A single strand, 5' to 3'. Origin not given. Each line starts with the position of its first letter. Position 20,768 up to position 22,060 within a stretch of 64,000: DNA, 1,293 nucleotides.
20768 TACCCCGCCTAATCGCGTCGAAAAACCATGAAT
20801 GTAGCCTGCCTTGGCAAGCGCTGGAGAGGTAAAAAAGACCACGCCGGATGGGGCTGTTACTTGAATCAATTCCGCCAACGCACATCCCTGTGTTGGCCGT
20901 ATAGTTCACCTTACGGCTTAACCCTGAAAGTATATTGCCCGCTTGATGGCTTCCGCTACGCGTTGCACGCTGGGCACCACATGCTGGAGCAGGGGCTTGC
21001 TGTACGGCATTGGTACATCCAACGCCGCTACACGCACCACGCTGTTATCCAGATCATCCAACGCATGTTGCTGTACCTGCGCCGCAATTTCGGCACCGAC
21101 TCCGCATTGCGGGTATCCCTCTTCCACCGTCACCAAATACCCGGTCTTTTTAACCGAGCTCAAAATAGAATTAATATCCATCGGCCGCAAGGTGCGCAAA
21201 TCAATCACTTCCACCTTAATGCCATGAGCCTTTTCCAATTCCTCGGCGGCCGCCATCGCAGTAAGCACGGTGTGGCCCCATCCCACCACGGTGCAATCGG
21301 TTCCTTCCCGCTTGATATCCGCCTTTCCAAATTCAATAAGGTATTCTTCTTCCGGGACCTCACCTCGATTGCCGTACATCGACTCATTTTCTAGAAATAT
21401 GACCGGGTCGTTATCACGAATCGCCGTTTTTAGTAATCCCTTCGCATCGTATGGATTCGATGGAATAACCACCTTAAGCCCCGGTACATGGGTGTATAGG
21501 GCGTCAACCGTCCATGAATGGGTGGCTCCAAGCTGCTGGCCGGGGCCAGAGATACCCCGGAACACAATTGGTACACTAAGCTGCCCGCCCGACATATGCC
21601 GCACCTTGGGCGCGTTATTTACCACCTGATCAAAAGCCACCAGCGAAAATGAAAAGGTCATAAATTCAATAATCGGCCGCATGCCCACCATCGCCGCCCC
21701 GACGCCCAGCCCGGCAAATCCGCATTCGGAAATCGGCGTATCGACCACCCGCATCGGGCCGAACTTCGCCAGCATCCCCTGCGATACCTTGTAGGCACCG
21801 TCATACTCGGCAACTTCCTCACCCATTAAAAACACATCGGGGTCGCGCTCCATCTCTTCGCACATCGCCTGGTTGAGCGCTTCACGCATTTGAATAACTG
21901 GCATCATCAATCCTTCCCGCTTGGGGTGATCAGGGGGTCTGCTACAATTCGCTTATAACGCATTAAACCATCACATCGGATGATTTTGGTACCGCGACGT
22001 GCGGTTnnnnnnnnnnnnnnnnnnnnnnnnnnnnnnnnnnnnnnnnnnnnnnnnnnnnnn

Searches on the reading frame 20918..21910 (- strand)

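Call 17: search_protein_families(library=pfam, proteins=[window:20918-21910:-], max_evalue=0.001)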
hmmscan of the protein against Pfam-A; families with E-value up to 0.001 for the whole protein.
window:20918-21910:- (330 aa): 2 families
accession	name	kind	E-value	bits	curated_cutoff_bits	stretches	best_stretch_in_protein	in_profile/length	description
PF02780.25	Transketolase_C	-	5.3e-41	139.9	25.9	1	195-318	1-124/124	Transketolase, C-terminal domain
PF02779.29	Transket_pyr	-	2.2e-40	138.6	27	1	6-179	3-172/174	Transketolase, pyrimidine binding domain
